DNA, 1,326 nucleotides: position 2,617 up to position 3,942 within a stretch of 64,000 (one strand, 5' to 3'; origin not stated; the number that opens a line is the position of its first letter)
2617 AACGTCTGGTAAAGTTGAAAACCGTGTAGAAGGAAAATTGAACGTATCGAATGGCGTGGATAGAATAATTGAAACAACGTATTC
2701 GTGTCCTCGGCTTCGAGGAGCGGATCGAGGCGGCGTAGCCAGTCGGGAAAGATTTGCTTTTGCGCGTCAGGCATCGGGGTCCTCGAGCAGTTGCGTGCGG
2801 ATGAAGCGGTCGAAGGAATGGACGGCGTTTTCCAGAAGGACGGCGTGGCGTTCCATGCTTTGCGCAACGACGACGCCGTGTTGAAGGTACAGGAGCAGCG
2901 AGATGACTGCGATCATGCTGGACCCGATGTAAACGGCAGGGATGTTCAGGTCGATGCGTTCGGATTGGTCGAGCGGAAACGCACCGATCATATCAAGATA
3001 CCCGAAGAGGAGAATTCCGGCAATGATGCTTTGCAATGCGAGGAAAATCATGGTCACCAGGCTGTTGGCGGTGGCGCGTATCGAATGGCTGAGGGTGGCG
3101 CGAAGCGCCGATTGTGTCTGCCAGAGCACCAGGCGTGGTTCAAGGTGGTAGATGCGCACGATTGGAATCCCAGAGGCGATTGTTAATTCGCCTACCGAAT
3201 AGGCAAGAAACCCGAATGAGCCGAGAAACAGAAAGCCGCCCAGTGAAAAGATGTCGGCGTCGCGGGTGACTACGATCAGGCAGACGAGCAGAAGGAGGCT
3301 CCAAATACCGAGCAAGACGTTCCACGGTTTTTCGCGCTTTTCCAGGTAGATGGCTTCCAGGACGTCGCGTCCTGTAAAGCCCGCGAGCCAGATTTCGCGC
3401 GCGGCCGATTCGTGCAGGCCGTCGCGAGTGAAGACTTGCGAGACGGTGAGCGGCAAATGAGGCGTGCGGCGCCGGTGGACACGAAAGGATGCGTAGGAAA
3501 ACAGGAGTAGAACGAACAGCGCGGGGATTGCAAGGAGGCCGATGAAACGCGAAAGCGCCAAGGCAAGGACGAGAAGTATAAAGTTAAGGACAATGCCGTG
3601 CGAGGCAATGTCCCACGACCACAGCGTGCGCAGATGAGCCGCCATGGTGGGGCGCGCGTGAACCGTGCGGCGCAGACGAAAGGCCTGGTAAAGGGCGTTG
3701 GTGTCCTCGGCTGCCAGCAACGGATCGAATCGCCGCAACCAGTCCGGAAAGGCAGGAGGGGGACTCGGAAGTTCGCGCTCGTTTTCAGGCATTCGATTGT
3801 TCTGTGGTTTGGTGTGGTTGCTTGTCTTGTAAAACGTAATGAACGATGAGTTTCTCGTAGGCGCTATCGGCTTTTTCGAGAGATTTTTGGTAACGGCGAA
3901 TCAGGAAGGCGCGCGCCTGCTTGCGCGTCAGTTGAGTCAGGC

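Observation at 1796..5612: Four tandem, translationally coupled paralogous membrane-protein genes directly upstream of (and co-oriented with) the rpsF-ssb-rpsR-rplI operon, plus a six-codon fifth start relic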

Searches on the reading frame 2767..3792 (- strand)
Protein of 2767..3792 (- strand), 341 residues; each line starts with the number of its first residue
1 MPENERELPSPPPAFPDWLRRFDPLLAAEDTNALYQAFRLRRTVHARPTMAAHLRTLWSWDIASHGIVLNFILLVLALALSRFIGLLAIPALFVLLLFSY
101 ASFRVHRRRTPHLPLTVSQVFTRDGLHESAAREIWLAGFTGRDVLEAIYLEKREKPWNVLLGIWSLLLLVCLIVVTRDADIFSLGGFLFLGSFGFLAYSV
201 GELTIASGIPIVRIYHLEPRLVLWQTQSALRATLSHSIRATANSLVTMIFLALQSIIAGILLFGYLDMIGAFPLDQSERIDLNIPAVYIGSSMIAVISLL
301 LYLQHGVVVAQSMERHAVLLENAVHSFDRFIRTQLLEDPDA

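Call 4: search_protein_families(library=pfam, proteins=[window:2767-3792:-], max_evalue=10)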
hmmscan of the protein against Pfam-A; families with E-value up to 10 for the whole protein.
window:2767-3792:- (341 aa): 1 family
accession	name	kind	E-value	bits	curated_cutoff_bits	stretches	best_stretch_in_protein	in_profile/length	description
PF13567.11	DUF4131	-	0.87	9.7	31.6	2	156-199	4-50/165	Domain of unknown function (DUF4131)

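Call 6: find_homologous_proteins(query=window:2767-3792:-, max_evalue=0.001)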
Query window:2767-3792:- (341 aa): 3 proteins with E <= 0.001 among 8000 candidates.
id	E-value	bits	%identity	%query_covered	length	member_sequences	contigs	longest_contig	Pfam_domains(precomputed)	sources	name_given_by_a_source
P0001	3.4e-218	742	100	100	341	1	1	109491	-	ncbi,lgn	-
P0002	3.9e-24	104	34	63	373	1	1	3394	-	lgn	-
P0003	1.3e-20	92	31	70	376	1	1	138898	-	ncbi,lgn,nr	ncbi:MAG: hypothetical protein PWP23_1461 [Candidatus Sumerlaeota bacterium]|nr:hypothetical protein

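Call 7: search_protein_families(library=ncbifam, proteins=[window:2767-3792:-], max_evalue=0.01)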
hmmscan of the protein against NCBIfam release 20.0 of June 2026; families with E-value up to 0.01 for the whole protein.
window:2767-3792:- (341 aa): 0 families

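Call 9: find_encoding_contigs(protein=P0001, flank=10000, max_places=4)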
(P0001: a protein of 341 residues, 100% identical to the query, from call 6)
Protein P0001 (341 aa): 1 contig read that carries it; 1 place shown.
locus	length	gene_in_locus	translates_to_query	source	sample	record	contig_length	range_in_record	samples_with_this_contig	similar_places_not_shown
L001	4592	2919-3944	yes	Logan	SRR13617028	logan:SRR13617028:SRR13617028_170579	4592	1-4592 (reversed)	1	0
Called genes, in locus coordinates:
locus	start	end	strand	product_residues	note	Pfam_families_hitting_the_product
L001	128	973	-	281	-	PF07264:EI24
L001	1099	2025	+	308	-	-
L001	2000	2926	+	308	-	-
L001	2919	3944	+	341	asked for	-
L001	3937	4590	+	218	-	?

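Call 12: find_encoding_contigs(protein=P0003, flank=10000, max_places=3)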
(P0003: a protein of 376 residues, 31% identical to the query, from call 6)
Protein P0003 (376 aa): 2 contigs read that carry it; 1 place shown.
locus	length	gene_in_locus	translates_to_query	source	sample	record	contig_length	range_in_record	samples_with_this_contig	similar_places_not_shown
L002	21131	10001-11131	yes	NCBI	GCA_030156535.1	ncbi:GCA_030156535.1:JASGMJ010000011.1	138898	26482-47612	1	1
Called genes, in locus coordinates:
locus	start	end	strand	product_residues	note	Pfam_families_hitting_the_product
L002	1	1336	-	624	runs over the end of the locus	PF21162:ETFQO_UQ-bd, PF12837:Fer4_6 (faint)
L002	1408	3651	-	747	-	PF02771:Acyl-CoA_dh_N, PF00441:Acyl-CoA_dh_1 (weak)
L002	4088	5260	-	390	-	PF13598:DUF4139 (weak)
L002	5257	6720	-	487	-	-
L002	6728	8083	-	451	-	PF13598:DUF4139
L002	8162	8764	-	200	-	PF13174:TPR_6 (faint), PF07719:TPR_2 (faint), PF00515:TPR_1 (faint)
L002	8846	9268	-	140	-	PF03652:RuvX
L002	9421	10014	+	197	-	PF13886:TM7S3_TM198 (weak)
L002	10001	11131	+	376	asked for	-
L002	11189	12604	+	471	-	PF00512:HisKA, PF13581:HATPase_c_2 (weak), PF02518:HATPase_c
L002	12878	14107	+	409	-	PF28597:T2SSF_N, PF00482:T2SSF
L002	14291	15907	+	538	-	PF01636:APH (faint), PF03109:ABC1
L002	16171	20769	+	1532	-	PF00310:GATase_2, PF04898:Glu_syn_central, PF01645:Glu_synthase, PF01493:GXGXG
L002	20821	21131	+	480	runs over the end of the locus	PF14691:Fer4_20, PF00070:Pyr_redox (faint), PF01266:DAO (weak), PF03486:HI0933_like (faint), PF07992:Pyr_redox_2, PF12831:FAD_oxidored (weak), PF13450:NAD_binding_8, PF01593:Amino_oxidase (weak), +1 more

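Call 13: find_encoding_contigs(protein=P0002, flank=10000, max_places=3)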
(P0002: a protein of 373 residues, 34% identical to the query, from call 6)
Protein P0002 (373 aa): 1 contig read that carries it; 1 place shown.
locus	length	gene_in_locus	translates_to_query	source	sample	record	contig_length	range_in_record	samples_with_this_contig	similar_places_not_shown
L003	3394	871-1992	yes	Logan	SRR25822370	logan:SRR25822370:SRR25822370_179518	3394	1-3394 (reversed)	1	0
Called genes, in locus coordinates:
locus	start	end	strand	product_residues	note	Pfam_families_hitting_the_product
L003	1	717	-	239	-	?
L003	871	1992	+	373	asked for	-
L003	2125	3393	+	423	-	?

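Call 24: search_protein_representatives(alignment_id=A2)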
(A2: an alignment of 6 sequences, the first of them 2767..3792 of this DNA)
Query: 6 sequences, 358 profile positions. Proteins with E-value up to 0.001 (for the whole library): 239; up to 1e-10: 179; up to 1e-30: 52. The best 150 are listed.
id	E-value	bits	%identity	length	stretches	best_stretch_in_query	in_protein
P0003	3.8e-127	441.0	-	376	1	4-355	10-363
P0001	5.0e-123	427.5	-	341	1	4-343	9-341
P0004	5.8e-107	374.6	-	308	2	100-350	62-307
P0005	2.3e-106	372.6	-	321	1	6-343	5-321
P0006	6.6e-98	344.8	-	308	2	103-358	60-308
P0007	1.7e-65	238.2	-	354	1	6-353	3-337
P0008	6.7e-63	229.7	-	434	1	10-346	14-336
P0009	2.7e-60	221.1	-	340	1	7-351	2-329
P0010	3.2e-58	214.3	-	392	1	4-349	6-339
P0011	9.3e-53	196.3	-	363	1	7-349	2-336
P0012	9.7e-53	196.3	-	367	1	5-355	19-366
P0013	1.7e-51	192.1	-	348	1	4-343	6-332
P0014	1.0e-50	189.6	-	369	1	7-351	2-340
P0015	1.1e-48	182.9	-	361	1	7-351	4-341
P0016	5.7e-48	180.6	-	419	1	1-344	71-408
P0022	1.2e-40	156.4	-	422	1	7-352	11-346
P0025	1.6e-39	152.8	-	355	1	4-343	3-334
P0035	2.7e-34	135.6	-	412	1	1-348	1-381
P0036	6.0e-34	134.4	-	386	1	5-351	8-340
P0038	2.4e-33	132.5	-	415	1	5-347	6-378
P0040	4.6e-33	131.5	-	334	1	7-337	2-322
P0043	2.7e-32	129.0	-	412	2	10-192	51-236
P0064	6.5e-29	117.9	-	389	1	4-330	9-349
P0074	7.2e-26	107.9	-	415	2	10-221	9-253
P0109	1.3e-20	90.6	-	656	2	4-340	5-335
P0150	3.0e-15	72.9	-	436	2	58-351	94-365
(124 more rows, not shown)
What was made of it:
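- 239, 179 and 52 representatives at E<=1e-3, 1e-10 and 1e-30, mostly full-length proteins of 320-400 aa (call 24).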

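Call 28: search_protein_families(library=pfam, alignment_id=A3, max_evalue=0.01)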
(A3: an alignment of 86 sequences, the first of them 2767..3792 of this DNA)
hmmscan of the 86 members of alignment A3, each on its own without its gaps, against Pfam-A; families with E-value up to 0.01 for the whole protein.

A. member 1, window:2767-3792:- (341 aa): 0 families

B. families by the number of members that match (of 86 scanned): 9 families
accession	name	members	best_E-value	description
PF07332.16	Phage_holin_3_6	1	8.7e-05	Putative Actinobacterial Holin-X, holin superfamily III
PF20990.2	DUF2207_C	1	0.0011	Predicted membrane protein (DUF2207) C-terminal domain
PF07087.16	DUF1353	1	0.0022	Protein of unknown function (DUF1353)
PF09771.14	Tmemb_18A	1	0.0037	Transmembrane protein 188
PF17272.7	DUF5337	1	0.0054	Family of unknown function (DUF5337)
PF03253.19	UT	1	0.0061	Urea transporter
PF04186.18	FxsA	1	0.007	FxsA cytoplasmic membrane protein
PF06570.16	DUF1129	1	0.008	Protein of unknown function (DUF1129)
PF15345.11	TMEM51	1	0.0084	Transmembrane protein 51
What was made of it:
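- On ABC-2-type ABC transporter permease: 0 of 86 family members match any ABC-2 model at E<=0.01 (call 28).
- Closest known: ABC-2 / type V ABC exporter membrane domains. Different: There is no sequence or Pfam similarity (call 28).
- None of 86 members hits any ABC-2 Pfam model (call 28).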

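Call 29: search_solved_structures(query=A3, max_evalue=10)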
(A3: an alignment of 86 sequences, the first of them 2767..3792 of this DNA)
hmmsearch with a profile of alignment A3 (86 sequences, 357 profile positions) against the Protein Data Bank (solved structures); distinct sequences matched with E-value up to 10: 26.
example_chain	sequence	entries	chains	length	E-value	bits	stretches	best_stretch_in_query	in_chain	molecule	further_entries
8qag_A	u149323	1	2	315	0.0011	21.4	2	178-300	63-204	sc-CC-6-95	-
6b87_A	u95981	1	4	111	0.029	16.8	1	179-268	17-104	TMHC2_E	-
7sbf_R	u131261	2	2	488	0.43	13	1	178-349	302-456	Soluble cytochrome b562, Mu-type opioid receptor chimera,Mu-type opioid receptor | Soluble cytochrome b562,Mu-type opioid receptor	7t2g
9crv_E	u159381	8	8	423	0.55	12.6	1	157-237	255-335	Gamma-aminobutyric acid receptor subunit alpha-2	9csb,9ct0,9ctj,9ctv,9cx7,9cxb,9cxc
5vox_c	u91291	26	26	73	0.65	12.4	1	151-200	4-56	V-type proton ATPase subunit e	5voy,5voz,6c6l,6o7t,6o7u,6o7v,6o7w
7f4d_R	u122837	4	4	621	0.66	12.3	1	149-310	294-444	melanocortin-1 receptor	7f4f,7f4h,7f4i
7f83_A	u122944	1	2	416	0.69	12.3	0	239-306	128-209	Growth hormone secretagogue receptor type 1,Soluble cytochrome b562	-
8qot_A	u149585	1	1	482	0.81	12.1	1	178-349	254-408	Mu-type opioid receptor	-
6m0r_M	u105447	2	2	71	0.81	12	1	151-200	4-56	V-type proton ATPase subunit e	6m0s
8fjs_A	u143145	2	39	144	1.1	11.6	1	228-285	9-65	Pilin_N domain-containing protein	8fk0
9u9h_A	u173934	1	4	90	1.2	11.5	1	54-117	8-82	Virion membrane protein OPG140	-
2m0q_A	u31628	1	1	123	1.4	11.2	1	204-266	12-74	Potassium voltage-gated channel subfamily E member 2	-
6aki_A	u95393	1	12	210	2.3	10.6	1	161-302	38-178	Calcium release-activated calcium channel protein 1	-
1oed_A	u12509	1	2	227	2.4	10.5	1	56-115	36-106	Acetylcholine receptor subunit alpha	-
8tib_A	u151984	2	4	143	2.4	10.5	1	232-281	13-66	DUF973 family protein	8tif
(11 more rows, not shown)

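Call 32: list_cluster_members(proteins=[P0007, P0008, P0009, P0010, P0011, P0012, P0013, P0014, P0015, P0016])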
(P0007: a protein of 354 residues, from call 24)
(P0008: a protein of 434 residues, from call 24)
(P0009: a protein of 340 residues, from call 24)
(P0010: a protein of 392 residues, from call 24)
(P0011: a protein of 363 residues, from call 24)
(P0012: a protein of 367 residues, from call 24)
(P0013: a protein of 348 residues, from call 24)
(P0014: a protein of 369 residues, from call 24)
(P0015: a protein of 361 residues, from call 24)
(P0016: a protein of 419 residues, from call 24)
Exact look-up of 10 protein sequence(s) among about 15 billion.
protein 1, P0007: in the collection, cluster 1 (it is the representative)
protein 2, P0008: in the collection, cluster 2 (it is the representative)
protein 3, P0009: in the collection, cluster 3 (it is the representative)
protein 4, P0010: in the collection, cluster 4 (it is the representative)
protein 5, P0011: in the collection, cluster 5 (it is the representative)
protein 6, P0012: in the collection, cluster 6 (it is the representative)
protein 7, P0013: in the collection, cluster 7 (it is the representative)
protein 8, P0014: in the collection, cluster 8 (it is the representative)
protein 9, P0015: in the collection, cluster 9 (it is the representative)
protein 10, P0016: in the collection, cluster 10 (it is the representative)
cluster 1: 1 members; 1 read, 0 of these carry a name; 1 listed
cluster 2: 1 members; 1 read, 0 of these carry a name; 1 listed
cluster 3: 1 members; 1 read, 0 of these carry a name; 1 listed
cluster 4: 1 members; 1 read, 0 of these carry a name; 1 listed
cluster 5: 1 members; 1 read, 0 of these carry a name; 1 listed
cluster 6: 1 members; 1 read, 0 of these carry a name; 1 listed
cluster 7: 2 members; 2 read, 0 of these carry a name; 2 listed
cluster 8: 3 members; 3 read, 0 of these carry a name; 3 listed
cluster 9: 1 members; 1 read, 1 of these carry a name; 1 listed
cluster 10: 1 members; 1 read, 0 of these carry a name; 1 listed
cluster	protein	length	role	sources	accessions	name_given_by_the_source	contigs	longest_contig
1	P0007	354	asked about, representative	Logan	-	-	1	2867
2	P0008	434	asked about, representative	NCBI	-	-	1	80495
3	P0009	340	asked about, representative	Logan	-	-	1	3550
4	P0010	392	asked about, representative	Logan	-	-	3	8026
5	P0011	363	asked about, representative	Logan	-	-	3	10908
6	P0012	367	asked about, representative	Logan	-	-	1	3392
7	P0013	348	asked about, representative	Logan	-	-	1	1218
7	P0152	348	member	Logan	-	-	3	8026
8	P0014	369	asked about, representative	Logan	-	-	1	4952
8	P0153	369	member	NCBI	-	-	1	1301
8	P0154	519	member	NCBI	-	-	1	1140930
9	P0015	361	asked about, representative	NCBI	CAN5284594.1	hypothetical protein BH09SUM1_BH09SUM1_15580 [soil metagenome]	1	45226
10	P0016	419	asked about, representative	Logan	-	-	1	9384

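Call 33: predict_structure(alignment_id=A3)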
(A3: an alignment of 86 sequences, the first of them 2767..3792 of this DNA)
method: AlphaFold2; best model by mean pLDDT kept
length: 341 residues; sequences in the alignment: 86
mean_pLDDT: 86.7   pTM: 0.86
mean pLDDT of the five models: 86.7, 86.4, 84.3, 84.1, 83.9
residues with pLDDT >= 90: 170; 70-90: 136; 50-70: 33; < 50: 2
segments of 3 or more residues with pLDDT < 50: none
pLDDT, mean of each block of 10 residues (from residue 1): 69 95 97 97 83 66 63 87 90 82 74 94 92 98 98 90 88 85 90 93 93 93 88 82 82 81 79 67 79 93 95 97 97 93 88
secondary structure, 60 per line:
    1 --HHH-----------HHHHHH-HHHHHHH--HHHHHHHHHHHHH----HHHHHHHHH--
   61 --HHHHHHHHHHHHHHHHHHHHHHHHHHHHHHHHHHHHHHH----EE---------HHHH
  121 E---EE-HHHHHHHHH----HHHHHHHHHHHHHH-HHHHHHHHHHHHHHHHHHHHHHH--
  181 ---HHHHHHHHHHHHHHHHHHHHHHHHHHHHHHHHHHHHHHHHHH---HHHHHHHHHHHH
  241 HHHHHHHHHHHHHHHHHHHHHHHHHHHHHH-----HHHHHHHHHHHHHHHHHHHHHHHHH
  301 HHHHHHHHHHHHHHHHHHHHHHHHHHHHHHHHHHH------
elements in order: H17-22 H24-30 H33-45 H50-58 H63-101 H117-120 H128-136 H141-154 H156-178 H184-225 H229-270 H276-335
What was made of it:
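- The AlphaFold model draws the hairpin region as one 39-residue helix (call 33), so the topology there is uncertain.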

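Call 35: find_encoding_contigs(protein=P0008, flank=10000, max_places=2)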
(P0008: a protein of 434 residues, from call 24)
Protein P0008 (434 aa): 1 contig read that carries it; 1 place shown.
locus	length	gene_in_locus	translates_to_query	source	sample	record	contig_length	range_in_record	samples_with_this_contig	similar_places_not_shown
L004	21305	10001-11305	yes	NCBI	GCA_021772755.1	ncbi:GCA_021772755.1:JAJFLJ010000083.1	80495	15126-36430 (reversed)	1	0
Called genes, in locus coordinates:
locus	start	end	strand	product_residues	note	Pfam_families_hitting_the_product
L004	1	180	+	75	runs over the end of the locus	PF00589:Phage_integrase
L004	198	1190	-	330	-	-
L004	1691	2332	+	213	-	PF06055:ExoD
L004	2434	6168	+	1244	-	PF23374:Fn3_arc (faint), PF13715:CarbopepD_reg_2 (faint), PF13620:CarboxypepD_reg (weak)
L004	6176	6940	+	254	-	-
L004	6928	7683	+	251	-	-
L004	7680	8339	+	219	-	-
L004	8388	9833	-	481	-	PF01921:tRNA-synt_1f (faint), PF01406:tRNA-synt_1e, PF09334:tRNA-synt_1g (weak), PF00133:tRNA-synt_1 (weak), PF09190:DALR_2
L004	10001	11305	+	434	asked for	-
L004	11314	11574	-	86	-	-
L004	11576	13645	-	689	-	PF00270:DEAD (weak), PF04851:ResIII, PF13604:AAA_30 (faint), PF17757:UvrB_inter, PF27431:UvrB_3rd, PF00271:Helicase_C, PF12344:UvrB, PF02151:UVR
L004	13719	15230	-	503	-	PF09852:DUF2079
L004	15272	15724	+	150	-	-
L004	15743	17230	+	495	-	PF00069:Pkinase, PF07714:PK_Tyr_Ser-Thr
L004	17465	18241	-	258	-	PF02405:MlaE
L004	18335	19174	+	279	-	PF00753:Lactamase_B, PF23023:Anti-Pycsar_Apyc1 (weak), PF12706:Lactamase_B_2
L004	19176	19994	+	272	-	PF08543:Phos_pyr_kin, PF00294:PfkB (weak)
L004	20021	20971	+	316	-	-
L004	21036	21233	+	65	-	-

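Call 36: find_encoding_contigs(protein=P0010, flank=10000, max_places=3)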
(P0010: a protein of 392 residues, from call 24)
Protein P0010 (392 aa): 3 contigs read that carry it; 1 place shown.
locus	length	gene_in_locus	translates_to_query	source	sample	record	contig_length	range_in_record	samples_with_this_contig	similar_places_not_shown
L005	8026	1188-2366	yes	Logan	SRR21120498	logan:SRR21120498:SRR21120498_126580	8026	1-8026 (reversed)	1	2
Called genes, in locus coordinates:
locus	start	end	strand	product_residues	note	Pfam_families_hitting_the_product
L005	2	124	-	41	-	?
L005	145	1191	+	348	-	-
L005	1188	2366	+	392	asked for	-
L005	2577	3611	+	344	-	-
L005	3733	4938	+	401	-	PF13424:TPR_12 (faint), PF13429:TPR_15 (faint), PF21033:RMD1-3 (faint), PF23914:TPR_CcmH_CycH (faint), PF24575:TPR_Slam (faint), PF13414:TPR_11 (weak), PF13432:TPR_16 (weak), PF14559:TPR_19 (weak), +7 more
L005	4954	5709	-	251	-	-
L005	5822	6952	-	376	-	-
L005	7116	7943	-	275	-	PF03781:FGE-sulfatase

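Call 37: find_encoding_contigs(protein=P0154, flank=10000, max_places=2)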
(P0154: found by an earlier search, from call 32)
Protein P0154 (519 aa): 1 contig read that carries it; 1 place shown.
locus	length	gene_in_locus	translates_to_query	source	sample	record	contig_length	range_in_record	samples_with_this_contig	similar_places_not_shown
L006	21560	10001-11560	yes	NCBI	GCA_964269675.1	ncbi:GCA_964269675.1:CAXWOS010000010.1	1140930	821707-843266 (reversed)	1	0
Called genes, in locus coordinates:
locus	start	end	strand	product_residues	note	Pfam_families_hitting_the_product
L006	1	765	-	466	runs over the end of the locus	PF00146:NADHdh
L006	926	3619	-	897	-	PF00111:Fer2 (weak), PF13510:Fer2_4, PF10588:NADH-G_4Fe-4S_3, PF22117:Fer4_Nqo3, PF00384:Molybdopterin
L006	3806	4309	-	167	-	-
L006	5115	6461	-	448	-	-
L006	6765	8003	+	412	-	-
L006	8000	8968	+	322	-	-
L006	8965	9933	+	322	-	-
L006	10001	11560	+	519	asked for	-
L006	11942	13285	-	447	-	PF13489:Methyltransf_23, PF13847:Methyltransf_31, PF08241:Methyltransf_11, PF08242:Methyltransf_12, PF13649:Methyltransf_25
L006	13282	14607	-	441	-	PF00578:AhpC-TSA, PF08534:Redoxin, PF00085:Thioredoxin (faint), PF13905:Thioredoxin_8 (weak), PF00578:AhpC-TSA, PF08534:Redoxin, PF13905:Thioredoxin_8 (weak)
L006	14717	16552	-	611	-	PF13231:PMT_2 (weak)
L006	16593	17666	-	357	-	PF02504:FA_synthesis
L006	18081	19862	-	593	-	-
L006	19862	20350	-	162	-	-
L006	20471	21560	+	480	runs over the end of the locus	PF00520:Ion_trans, PF02254:TrkA_N, PF22614:Slo-like_RCK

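Call 42: find_related_loci(query=A4, collection=genome_contigs, flank=10000)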
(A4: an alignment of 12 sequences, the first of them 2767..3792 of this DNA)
Query A4 (341 aa) in genome_contigs; peptide patterns used: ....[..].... (x = any residue, [..] = any of these).
8 stretches matched a pattern; 4 encode a relative of the query (tblastn E <= 1e-3); 4 distinct loci.
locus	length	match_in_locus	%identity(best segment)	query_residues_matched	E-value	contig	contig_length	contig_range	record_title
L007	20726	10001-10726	31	11-249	2e-23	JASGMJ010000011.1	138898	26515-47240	MAG: Candidatus Sumerlaeota bacterium isolate DJKA124_ANT21_bin.23 scaffold_15, whole genome shotgun sequence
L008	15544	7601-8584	27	2-331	3e-22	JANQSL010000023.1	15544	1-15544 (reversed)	MAG: Candidatus Sumerlaeia bacterium isolate IP29b_bin.95 k99_758533, whole genome shotgun sequence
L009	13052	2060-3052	31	6-337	2e-31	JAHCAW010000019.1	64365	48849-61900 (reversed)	MAG: Candidatus Sumerlaeia bacterium isolate ACE_SUM1 SUM1_19, whole genome shotgun sequence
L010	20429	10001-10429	31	10-153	2e-8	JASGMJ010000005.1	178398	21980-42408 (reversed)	MAG: Candidatus Sumerlaeota bacterium isolate DJKA124_ANT21_bin.23 scaffold_5, whole genome shotgun sequence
